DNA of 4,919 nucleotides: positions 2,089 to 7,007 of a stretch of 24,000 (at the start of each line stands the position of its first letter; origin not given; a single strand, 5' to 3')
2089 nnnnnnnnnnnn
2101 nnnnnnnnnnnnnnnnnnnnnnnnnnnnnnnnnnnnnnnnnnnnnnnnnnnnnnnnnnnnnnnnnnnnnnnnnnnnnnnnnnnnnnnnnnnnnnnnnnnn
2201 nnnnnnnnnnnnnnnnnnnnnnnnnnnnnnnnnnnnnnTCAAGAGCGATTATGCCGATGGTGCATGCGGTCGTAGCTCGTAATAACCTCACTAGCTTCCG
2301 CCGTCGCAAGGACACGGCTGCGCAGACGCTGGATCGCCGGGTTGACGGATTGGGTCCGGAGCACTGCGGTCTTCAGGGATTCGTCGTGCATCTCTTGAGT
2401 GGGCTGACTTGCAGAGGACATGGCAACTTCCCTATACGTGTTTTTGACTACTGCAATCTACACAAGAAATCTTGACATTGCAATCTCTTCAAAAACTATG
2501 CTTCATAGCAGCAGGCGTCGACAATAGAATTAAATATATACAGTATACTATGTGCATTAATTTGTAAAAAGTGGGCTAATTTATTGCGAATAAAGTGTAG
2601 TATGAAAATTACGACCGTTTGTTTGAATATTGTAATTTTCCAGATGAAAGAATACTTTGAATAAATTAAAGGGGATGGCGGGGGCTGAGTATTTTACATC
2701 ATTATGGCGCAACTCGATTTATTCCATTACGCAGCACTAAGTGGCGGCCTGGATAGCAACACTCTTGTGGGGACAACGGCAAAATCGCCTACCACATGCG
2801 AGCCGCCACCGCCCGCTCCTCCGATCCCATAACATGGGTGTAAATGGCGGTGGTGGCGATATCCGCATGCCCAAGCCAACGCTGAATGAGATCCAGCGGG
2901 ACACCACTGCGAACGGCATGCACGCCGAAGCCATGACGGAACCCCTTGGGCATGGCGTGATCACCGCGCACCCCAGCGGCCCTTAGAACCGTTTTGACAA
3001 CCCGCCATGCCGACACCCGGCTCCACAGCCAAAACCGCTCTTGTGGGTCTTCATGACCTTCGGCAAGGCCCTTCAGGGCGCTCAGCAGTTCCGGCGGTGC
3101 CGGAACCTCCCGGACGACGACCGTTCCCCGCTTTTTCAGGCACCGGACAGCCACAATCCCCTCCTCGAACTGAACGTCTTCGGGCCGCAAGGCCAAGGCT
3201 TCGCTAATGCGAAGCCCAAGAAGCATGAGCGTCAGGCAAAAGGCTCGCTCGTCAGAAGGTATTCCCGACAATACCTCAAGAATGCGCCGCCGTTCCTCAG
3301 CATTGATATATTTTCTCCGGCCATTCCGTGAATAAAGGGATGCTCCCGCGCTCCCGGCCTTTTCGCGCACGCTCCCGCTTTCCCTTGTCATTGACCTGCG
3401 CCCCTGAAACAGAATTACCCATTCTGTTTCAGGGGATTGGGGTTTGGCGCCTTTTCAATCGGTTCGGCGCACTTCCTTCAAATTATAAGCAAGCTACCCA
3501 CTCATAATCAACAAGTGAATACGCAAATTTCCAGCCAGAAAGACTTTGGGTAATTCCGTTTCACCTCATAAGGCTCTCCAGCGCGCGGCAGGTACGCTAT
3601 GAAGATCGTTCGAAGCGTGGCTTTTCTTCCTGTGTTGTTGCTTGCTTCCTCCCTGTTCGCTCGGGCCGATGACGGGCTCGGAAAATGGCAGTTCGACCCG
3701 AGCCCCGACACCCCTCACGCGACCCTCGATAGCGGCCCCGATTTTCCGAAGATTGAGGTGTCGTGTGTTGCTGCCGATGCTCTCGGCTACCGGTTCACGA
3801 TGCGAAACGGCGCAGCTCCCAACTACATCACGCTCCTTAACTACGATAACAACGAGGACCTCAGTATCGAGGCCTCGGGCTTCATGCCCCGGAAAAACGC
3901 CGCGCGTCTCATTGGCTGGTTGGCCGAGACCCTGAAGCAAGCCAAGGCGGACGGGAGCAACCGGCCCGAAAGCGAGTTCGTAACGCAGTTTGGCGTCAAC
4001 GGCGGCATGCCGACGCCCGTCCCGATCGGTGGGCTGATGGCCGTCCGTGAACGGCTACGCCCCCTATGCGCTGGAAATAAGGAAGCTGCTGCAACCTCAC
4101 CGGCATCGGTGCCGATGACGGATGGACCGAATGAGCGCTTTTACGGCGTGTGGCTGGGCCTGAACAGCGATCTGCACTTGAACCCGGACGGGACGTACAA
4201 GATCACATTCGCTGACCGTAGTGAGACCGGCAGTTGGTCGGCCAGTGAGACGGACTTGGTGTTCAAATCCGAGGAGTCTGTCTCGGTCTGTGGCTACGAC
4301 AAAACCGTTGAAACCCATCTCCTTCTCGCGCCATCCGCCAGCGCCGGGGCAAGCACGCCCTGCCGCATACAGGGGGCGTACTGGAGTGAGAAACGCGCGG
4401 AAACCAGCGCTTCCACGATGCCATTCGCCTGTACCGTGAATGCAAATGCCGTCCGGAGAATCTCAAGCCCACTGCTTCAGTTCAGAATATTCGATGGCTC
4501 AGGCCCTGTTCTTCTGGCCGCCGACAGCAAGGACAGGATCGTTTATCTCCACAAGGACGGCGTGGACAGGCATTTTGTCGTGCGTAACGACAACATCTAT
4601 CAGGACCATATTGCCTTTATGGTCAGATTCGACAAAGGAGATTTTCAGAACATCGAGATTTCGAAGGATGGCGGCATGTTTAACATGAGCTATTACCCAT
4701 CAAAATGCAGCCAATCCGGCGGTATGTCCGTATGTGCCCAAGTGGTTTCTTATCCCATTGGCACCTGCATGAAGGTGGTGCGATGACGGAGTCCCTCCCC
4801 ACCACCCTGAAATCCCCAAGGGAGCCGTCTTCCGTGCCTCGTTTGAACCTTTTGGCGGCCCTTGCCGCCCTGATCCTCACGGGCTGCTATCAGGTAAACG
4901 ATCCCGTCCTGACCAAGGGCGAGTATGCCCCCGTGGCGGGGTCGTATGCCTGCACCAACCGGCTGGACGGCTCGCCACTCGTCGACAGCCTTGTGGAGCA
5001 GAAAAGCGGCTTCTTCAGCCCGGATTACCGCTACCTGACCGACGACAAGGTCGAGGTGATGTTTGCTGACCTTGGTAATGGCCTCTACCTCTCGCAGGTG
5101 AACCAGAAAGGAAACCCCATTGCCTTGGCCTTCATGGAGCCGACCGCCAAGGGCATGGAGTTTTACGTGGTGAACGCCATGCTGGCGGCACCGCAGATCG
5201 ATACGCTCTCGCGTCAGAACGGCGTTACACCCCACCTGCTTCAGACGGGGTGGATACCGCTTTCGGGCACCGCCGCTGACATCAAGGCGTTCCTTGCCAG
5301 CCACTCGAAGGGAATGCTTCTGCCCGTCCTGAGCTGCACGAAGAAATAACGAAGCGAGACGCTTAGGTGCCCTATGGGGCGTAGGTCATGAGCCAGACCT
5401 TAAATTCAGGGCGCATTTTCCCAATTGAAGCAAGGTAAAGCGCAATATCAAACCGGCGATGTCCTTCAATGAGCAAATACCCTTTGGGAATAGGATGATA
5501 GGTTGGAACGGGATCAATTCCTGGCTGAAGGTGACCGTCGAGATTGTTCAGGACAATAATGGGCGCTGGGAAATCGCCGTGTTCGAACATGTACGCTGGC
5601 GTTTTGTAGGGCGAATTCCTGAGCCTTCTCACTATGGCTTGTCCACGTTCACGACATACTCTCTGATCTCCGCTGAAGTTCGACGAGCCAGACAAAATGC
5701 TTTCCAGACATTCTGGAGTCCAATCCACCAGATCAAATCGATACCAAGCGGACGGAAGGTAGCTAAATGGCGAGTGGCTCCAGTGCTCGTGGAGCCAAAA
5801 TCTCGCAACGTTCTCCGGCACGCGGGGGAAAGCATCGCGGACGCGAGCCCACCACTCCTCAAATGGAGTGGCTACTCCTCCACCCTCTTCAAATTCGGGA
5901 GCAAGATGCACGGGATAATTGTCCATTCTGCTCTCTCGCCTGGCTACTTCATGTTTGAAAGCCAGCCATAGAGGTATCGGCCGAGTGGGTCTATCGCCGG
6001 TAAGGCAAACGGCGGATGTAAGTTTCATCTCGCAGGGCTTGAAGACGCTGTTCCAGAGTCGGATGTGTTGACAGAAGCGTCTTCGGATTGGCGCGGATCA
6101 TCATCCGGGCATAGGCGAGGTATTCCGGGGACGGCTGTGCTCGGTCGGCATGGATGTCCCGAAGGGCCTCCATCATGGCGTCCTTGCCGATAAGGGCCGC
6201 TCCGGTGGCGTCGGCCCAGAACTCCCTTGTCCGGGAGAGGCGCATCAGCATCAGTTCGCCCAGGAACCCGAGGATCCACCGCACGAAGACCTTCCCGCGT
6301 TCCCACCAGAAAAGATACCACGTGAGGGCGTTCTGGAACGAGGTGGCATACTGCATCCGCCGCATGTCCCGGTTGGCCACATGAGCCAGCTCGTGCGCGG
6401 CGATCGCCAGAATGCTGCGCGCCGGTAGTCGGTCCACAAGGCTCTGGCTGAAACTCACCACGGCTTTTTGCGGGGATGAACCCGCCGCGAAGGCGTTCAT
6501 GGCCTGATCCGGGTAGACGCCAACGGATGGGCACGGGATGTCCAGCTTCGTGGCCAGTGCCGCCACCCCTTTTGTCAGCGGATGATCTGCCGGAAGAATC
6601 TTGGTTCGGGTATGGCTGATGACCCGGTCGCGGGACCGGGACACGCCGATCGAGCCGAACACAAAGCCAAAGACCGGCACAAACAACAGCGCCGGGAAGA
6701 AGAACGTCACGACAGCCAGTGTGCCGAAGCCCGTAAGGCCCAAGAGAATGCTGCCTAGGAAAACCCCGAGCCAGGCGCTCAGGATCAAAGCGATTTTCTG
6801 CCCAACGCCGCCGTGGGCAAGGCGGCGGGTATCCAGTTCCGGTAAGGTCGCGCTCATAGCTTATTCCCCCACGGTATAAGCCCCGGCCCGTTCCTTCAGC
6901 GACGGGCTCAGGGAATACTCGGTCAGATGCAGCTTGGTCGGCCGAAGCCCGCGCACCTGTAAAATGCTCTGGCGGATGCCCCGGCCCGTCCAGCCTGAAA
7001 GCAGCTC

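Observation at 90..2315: Radical SAM/SPASM + HExxH fusion enzyme (FxsB-like cyclophane-type maturase) carried as island cargo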

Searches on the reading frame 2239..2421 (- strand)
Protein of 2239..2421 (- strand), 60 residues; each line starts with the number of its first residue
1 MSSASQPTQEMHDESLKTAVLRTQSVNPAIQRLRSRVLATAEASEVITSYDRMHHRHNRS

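Call 27: search_protein_families(library=ncbifam, proteins=[window:2239-2421:-], max_evalue=0.01)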
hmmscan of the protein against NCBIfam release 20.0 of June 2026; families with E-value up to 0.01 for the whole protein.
window:2239-2421:- (60 aa): 1 family
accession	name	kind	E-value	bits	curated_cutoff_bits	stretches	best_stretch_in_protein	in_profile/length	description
NF041705.1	RIPP_cyclo_YhhA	equivalog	2.7e-16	59.4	36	1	27-59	3-33/33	YhhA family cyclophane-containing RiPP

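Call 28: search_protein_families(library=pfam, proteins=[window:2239-2421:-], max_evalue=0.01)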
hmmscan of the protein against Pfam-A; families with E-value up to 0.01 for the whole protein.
window:2239-2421:- (60 aa): 0 families

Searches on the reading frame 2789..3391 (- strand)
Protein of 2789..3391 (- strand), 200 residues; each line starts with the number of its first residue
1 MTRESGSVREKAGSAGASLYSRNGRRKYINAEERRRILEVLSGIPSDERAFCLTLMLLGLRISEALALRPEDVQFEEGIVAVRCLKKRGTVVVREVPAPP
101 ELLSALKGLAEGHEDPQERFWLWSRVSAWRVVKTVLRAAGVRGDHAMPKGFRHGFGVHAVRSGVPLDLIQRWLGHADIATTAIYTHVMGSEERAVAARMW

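Call 31: search_protein_families(library=pfam, proteins=[window:2789-3391:-], max_evalue=0.001)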
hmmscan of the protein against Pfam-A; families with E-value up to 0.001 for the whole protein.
window:2789-3391:- (200 aa): 1 family
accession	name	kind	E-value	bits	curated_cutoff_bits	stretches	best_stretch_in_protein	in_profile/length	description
PF00589.27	Phage_integrase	-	4.2e-23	82.4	27.1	1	28-187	2-168/172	Phage integrase family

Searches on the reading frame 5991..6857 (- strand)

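Call 31: search_protein_families(library=pfam, proteins=[window:5991-6857:-], max_evalue=0.001)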
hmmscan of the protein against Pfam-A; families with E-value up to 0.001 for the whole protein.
window:5991-6857:- (288 aa): 1 family
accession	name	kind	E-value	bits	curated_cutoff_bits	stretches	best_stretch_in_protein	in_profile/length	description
PF01435.24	Peptidase_M48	-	6.4e-26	91.8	20.3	1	96-278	9-185/186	Peptidase family M48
